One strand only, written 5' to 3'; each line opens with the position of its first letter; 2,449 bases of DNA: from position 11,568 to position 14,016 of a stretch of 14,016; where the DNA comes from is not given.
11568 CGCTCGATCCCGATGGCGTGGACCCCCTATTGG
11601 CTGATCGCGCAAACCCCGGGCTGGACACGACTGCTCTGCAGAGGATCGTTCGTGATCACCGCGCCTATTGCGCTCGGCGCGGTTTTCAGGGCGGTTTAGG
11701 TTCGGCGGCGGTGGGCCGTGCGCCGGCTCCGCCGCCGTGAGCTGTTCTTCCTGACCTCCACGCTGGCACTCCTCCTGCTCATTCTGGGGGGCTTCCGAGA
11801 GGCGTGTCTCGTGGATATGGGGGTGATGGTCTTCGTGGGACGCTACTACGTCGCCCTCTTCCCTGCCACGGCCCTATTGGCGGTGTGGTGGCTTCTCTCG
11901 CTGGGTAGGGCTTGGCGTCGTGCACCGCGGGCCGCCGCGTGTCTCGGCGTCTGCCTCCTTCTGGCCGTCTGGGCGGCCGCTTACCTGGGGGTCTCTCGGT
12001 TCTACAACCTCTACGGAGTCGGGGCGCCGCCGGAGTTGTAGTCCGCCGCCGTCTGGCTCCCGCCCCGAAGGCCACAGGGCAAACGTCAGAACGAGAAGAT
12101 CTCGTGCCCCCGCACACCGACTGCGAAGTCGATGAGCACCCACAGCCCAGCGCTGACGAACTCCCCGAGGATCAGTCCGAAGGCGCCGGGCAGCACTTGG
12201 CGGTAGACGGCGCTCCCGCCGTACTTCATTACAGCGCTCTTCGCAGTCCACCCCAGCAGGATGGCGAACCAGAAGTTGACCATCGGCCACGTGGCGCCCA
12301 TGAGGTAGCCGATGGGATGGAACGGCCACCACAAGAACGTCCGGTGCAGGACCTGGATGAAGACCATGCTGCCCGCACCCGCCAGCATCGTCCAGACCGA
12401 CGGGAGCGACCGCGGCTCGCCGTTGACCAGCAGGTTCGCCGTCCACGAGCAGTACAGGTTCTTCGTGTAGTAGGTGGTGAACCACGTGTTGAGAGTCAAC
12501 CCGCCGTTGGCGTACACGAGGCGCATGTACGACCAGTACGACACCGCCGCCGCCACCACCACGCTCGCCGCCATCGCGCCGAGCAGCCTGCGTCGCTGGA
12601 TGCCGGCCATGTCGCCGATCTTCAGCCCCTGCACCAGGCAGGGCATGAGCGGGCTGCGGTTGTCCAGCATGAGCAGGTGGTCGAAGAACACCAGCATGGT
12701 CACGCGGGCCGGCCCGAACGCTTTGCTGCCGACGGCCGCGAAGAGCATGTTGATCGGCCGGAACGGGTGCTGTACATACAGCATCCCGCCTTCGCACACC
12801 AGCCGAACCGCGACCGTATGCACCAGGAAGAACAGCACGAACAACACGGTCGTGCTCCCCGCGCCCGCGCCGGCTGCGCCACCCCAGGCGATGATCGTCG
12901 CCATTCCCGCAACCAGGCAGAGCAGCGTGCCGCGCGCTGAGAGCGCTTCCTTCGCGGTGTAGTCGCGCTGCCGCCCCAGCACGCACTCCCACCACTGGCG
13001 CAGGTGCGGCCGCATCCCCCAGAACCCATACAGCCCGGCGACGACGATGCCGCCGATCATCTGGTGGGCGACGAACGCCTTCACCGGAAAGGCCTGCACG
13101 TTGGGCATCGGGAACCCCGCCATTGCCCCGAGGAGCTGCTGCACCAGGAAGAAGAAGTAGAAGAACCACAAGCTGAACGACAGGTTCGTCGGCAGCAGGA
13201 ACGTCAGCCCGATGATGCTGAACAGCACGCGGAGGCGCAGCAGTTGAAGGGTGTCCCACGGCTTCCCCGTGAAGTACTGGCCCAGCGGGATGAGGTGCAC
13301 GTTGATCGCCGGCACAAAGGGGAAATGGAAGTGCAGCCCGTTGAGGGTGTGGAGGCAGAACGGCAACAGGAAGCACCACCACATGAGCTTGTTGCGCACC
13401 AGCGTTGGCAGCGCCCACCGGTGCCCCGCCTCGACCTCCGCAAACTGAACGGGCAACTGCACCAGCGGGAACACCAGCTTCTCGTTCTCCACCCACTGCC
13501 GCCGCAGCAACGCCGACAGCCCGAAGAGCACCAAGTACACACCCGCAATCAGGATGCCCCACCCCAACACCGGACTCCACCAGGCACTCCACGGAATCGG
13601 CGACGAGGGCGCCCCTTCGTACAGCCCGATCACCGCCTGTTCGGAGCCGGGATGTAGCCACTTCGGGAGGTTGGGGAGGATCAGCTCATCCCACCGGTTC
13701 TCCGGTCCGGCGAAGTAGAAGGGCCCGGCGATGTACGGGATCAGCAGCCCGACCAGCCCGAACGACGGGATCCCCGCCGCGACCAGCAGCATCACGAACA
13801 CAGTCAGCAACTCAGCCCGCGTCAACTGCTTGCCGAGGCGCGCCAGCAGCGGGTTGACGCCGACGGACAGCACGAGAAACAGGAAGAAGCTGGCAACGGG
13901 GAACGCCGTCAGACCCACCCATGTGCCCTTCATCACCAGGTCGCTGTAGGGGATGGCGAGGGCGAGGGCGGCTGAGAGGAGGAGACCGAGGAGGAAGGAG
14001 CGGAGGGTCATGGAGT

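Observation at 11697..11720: In-frame amber (TAG) codon splits an ArnT/PMT-like GT-C glycosyltransferase into 323- and 107-codon pieces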

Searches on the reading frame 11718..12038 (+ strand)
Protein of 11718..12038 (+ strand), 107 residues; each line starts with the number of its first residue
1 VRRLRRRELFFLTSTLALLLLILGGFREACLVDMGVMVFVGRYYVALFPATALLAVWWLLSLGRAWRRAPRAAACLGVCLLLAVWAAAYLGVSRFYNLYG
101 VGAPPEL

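Call 6: search_protein_families(library=pfam, proteins=[window:11718-12038:+], max_evalue=1)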
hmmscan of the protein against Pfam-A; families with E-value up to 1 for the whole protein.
window:11718-12038:+ (107 aa): 1 family
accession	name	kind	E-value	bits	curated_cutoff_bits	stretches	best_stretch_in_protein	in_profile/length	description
PF08510.17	PIG-P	-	0.38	11.1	39.3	1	10-59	10-59/121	PIG-P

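Call 7: search_protein_families(library=ncbifam, proteins=[window:11718-12038:+], max_evalue=1)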
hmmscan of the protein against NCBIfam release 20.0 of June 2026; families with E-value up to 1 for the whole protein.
window:11718-12038:+ (107 aa): 0 families

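Call 9: list_cluster_members(proteins=[P0001, window:11718-12038:+, window:10728-11696:+])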
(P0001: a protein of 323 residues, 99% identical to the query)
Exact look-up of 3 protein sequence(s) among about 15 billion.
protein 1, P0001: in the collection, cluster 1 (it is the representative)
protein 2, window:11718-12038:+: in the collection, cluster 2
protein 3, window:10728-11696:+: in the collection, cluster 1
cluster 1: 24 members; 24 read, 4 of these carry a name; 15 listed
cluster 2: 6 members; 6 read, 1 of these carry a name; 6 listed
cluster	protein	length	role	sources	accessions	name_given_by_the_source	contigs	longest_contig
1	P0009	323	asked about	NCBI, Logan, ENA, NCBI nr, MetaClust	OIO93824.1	MAG: hypothetical protein AUJ96_29685 [Armatimonadetes bacterium CG2_30_66_41] | \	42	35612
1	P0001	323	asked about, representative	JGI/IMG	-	-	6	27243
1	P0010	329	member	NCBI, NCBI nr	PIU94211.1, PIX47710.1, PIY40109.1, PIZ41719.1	MAG: hypothetical protein COZ06_28560 [Armatimonadetes bacterium ... | MAG: hypothetical protein COS65_08825 [Armatimonadetes bacterium ...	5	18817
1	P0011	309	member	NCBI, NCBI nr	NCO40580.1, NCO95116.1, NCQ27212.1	MAG: hypothetical protein GW892_17930 [Armatimonadetes bacterium] | hypothetical protein [Armatimonadota bacterium]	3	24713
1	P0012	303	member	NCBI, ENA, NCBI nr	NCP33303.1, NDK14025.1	MAG: hypothetical protein GW911_18515 [Armatimonadetes bacterium] | hypothetical protein [Armatimonadota bacterium]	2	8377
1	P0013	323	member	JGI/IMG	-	-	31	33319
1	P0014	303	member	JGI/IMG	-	-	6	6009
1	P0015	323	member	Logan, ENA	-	-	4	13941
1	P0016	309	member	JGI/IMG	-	-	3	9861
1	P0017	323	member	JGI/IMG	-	-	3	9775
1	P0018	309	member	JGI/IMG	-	-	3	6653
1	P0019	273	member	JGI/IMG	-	-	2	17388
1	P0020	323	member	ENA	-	-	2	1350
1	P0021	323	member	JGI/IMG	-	-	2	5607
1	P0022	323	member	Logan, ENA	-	-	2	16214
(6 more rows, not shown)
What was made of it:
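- Both products are indexed on dozens of contigs (call 9).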

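Call 24: find_encoding_contigs(protein=window:11718-12038:+, flank=3000, max_places=10)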
Protein window:11718-12038:+ (107 aa): 23 contigs read that carry it; 6 places shown.
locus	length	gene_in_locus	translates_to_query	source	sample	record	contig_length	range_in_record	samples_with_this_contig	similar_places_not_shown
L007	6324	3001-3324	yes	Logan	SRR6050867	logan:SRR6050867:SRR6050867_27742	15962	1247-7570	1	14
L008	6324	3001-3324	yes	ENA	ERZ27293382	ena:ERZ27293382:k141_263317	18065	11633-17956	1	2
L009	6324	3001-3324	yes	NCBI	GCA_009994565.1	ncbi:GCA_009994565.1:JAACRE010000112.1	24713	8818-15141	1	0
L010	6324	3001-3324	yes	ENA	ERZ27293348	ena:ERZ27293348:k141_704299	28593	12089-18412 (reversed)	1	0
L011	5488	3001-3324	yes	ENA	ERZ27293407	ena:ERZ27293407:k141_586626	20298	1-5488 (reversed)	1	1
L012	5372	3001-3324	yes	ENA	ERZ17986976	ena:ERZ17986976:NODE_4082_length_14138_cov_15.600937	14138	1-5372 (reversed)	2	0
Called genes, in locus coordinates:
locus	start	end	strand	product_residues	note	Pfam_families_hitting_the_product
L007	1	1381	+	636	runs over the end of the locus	PF01145:Band_7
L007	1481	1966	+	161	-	PF20393:Pro_CA_2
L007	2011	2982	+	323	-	-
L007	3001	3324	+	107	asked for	-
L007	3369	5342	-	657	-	PF20581:DUF6785, PF20580:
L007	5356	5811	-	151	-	-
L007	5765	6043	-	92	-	PF18929:DUF5678 (weak)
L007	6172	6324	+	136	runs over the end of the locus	PF28588:GH172_1st, PF28589:GH172_dom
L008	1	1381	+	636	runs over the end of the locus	PF01145:Band_7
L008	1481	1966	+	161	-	PF20393:Pro_CA_2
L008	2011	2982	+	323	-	-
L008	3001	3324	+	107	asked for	-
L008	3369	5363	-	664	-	PF20581:DUF6785, PF20580:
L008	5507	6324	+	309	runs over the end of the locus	?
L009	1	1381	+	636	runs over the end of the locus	PF01145:Band_7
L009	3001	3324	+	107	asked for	-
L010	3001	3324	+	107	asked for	-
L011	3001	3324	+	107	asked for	-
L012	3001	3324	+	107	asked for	-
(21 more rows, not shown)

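Call 62: find_homologous_proteins(query=window:11718-12038:+, max_evalue=10)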
Query window:11718-12038:+ (107 aa): 1 proteins with E <= 10 among 137 candidates.
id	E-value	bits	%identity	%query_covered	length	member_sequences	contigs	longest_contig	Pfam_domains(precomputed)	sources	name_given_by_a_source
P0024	7.9e-60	218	99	100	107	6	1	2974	-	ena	-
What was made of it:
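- On Functional split gene with coupled restart: The piece-2-only search finds only itself (call 62).
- (3) The small piece has no free-standing homologue other than itself (call 62). Piece 2 has no homologues as a separate protein (call 62).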

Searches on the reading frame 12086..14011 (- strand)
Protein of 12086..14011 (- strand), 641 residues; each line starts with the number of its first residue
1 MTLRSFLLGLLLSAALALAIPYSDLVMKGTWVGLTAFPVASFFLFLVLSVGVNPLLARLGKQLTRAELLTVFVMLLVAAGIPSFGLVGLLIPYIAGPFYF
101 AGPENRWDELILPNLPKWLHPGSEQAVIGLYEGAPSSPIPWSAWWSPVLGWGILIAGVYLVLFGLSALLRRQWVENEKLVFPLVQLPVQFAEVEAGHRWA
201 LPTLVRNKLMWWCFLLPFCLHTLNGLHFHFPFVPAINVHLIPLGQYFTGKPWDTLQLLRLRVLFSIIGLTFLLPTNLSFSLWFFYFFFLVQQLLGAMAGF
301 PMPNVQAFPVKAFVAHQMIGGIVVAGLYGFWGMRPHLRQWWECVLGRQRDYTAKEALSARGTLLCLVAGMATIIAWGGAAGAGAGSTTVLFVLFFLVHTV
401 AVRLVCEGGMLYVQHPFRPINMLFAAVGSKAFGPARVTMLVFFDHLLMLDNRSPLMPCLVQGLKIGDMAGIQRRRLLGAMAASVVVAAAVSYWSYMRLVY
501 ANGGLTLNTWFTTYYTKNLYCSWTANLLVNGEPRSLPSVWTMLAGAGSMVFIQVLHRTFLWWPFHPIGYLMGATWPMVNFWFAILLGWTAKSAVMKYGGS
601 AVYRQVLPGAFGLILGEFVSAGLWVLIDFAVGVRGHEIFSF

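Call 6: search_protein_families(library=pfam, proteins=[window:12086-14011:-], max_evalue=1)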
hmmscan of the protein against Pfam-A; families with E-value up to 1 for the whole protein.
window:12086-14011:- (641 aa): 3 families
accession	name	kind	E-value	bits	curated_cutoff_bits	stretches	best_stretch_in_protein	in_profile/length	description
PF20581.3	DUF6785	-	2e-142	475.7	25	1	2-503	1-498/498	Family of unknown function (DUF6785)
PF20580.3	DUF6784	-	7.4e-29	100.3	26.4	1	540-636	2-98/101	Domain of unknown function (DUF6784)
PF13239.11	2TM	-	0.065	13.7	24.8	1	139-176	37-72/79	2TM domain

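Call 7: search_protein_families(library=ncbifam, proteins=[window:12086-14011:-], max_evalue=1)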
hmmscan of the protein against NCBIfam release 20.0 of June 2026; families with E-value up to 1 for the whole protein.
window:12086-14011:- (641 aa): 0 families

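Call 33: find_related_loci(query=window:12086-14011:-, collection=genome_contigs, flank=6000)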
Query window:12086-14011:- (641 aa) in genome_contigs; peptide patterns used: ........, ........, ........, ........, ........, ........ (x = any residue, [..] = any of these).
175 stretches matched a pattern; 25 encode a relative of the query (tblastn E <= 1e-3); 25 distinct loci.
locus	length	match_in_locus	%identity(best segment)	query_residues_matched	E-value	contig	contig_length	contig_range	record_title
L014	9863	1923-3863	57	1-641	0e+0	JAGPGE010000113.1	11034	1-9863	MAG: Armatimonadota bacterium isolate Gw_SlDig_bin_68 Gw_SlDig_11585_length_11034_cov_5.882552, whole genome shotgun seq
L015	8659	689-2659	56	1-641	0e+0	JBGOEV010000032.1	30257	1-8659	MAG: Candidatus Thermosaccharophagus gerlachensis isolate 3300020139_22 Ga0197143_1000793, whole genome shotgun sequence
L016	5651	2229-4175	55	1-641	0e+0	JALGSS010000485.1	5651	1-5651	MAG: Candidatus Zipacnadia bacterium isolate AB_3033_Bin_153 AB_3033_Bin_153_scaffold_40185, whole genome shotgun sequen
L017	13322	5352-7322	56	1-641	0e+0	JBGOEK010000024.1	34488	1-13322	MAG: Candidatus Thermosaccharophagus yellowstonensis isolate 3300025546_9 Ga0209225_1000773, whole genome shotgun sequen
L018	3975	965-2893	55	1-641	0e+0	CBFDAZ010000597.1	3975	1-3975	MAG TPA_asm: uncultured bacterium isolate SRR26215687_binner123_Refined_16 genome assembly, contig: ERZ25073490.24864, w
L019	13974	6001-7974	55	1-641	0e+0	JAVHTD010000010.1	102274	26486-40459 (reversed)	MAG: Candidatus Thermosaccharophagus tengchongensis isolate DRTY-6.bins.49.201901 NODE_180_length_102274_cov_2.014371, w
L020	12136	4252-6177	56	1-641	0e+0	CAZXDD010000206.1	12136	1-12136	MAG TPA_asm: uncultured Armatimonadia bacterium isolate binchicken_co43_19 genome assembly, contig: NODE_9436_length_121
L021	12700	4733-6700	55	4-641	0e+0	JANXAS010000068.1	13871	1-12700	MAG: Armatimonadota bacterium isolate SKYB128 NODE_68_length_13871_cov_5.322604, whole genome shotgun sequence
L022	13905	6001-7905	55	3-641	0e+0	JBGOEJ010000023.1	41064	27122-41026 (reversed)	MAG: Candidatus Fervidibacter canadensis isolate 3300025775_14 Ga0209276_100642, whole genome shotgun sequence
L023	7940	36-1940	54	3-641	0e+0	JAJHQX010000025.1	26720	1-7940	MAG: Armatimonadota bacterium isolate Bin S17 scaffold_348_c1, whole genome shotgun sequence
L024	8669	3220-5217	51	1-641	0e+0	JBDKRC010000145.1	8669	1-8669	MAG: Armatimonadia bacterium isolate 5_bin.152 c_000000966483, whole genome shotgun sequence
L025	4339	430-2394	57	1-641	0e+0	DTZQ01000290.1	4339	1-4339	MAG TPA_asm: Armatimonadota bacterium isolate UWMA-0252 k99_212471, whole genome shotgun sequence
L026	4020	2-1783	56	52-641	0e+0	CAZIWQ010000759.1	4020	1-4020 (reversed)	MAG TPA_asm: uncultured Armatimonadia bacterium isolate binchicken_co66_209 genome assembly, contig: NODE_30998_length_4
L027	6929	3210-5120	53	1-641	0e+0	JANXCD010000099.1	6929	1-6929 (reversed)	MAG: Armatimonadota bacterium isolate SKYB58 NODE_99_length_6929_cov_87.269994, whole genome shotgun sequence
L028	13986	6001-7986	51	1-641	0e+0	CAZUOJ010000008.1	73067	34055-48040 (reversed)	MAG TPA_asm: uncultured Armatimonadia bacterium isolate binchicken_co193_114 genome assembly, contig: NODE_118_length_73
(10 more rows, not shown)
